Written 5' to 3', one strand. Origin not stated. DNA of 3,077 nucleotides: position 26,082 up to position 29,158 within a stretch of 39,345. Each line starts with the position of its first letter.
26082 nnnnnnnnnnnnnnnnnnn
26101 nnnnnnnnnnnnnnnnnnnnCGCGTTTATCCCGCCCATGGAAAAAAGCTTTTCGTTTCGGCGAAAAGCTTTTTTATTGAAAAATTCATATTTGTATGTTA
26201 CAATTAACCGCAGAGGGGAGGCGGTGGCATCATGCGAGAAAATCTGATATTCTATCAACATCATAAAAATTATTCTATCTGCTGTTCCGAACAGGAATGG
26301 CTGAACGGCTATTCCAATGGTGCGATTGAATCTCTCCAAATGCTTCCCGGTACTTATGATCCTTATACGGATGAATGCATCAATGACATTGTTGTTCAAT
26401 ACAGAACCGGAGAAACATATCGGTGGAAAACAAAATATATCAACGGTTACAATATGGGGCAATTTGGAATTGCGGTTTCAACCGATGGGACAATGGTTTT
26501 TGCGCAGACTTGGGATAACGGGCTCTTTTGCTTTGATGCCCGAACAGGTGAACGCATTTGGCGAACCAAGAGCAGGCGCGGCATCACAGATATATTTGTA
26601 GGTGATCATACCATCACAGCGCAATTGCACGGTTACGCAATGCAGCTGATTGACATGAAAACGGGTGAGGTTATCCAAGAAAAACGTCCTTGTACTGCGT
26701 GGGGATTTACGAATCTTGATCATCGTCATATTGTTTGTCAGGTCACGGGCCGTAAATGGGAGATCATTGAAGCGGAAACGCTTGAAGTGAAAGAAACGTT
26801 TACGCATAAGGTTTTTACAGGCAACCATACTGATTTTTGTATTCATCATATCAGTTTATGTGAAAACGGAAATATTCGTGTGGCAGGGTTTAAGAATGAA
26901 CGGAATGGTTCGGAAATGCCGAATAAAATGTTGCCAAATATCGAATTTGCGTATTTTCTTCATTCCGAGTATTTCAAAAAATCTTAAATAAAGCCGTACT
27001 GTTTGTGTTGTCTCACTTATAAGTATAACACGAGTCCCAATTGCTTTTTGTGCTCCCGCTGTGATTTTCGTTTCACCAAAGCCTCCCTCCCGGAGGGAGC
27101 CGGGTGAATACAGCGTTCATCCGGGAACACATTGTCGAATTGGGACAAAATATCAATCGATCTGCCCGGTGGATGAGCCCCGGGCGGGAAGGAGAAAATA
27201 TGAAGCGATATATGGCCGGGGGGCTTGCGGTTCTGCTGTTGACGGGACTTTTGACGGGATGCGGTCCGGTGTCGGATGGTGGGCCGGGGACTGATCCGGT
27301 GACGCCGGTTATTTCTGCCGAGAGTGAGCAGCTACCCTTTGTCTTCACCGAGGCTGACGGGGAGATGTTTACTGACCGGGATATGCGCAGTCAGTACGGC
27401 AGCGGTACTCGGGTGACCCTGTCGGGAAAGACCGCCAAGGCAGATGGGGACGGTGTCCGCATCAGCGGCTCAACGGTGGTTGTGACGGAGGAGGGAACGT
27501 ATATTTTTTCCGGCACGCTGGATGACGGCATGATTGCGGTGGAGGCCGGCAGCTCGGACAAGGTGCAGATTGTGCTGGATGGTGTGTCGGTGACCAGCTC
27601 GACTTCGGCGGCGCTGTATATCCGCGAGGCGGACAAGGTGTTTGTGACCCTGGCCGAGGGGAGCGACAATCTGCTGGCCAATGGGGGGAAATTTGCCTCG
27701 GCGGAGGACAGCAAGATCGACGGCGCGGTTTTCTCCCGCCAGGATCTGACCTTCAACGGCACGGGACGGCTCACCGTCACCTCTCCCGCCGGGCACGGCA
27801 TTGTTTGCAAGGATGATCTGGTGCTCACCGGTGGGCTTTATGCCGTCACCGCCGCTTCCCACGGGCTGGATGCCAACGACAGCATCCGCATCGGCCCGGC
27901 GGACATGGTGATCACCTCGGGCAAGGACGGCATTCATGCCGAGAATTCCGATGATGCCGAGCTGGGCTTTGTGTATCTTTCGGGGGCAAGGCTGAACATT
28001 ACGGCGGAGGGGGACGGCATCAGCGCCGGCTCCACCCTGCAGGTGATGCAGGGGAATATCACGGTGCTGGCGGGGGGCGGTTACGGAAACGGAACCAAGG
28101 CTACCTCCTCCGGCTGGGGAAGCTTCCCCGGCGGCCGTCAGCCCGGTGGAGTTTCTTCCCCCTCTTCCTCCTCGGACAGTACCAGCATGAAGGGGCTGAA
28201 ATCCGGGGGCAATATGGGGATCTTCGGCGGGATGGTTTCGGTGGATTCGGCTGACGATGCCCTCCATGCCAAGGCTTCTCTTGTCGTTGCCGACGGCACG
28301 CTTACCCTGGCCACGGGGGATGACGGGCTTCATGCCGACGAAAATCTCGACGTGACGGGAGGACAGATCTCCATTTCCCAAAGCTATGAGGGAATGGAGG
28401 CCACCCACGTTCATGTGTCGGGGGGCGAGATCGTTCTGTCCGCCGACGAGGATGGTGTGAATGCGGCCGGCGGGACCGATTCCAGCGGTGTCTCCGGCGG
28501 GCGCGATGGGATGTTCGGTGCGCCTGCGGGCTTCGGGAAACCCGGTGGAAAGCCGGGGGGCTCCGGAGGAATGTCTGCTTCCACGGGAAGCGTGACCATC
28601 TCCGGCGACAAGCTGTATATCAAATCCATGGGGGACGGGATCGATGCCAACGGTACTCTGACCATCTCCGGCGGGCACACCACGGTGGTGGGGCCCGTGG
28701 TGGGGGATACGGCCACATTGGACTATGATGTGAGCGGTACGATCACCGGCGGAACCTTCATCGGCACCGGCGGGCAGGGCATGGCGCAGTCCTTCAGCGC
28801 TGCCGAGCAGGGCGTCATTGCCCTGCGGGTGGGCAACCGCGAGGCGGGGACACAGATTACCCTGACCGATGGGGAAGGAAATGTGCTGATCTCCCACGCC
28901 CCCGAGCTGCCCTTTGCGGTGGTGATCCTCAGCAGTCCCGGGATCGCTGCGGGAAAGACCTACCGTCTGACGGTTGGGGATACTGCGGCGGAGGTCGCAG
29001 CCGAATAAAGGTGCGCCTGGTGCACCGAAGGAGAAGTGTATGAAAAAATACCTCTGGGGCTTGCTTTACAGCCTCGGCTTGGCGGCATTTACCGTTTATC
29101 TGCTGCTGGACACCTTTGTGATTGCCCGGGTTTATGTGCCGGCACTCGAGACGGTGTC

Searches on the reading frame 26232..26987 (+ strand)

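Call 48: search_protein_families(library=pfam, proteins=[window:26232-26987:+], max_evalue=0.01)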
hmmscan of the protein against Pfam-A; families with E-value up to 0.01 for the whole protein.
window:26232-26987:+ (251 aa): 2 families
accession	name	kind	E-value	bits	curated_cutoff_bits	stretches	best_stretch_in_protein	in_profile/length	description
PF13360.13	PQQ_2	-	9e-06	25.9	27.6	1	78-147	25-95/233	Outer membrane protein assembly factor BamB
PF01011.28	PQQ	-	0.005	16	26.7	1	73-114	534-576/595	Glucose/ethanol/alcohol dehydrogenase, beta-propeller domain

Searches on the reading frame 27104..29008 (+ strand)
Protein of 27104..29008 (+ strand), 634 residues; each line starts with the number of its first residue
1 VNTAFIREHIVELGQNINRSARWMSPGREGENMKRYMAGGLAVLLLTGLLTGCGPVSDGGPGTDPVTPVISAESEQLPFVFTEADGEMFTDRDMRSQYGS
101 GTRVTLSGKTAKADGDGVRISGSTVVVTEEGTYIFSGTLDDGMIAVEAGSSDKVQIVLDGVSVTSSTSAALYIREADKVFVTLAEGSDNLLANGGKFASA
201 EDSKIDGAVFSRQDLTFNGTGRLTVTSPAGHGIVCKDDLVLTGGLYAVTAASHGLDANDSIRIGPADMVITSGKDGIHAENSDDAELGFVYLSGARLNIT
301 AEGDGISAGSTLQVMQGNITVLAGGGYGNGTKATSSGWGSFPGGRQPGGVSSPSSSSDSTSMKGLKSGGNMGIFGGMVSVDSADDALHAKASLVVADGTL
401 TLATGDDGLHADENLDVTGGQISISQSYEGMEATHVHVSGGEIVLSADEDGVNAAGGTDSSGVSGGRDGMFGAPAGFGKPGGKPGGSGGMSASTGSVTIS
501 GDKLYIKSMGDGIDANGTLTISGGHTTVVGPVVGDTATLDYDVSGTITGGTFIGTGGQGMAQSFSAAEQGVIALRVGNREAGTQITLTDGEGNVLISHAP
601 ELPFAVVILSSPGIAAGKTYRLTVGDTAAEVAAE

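Call 48: search_protein_families(library=pfam, proteins=[window:27104-29008:+], max_evalue=0.01)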
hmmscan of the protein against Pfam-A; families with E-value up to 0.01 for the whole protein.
window:27104-29008:+ (634 aa): 1 family
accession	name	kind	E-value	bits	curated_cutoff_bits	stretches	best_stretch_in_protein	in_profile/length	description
PF14262.12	Cthe_2159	-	3e-89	299.2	25.8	2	121-408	1-262/262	Carbohydrate-binding domain-containing protein Cthe_2159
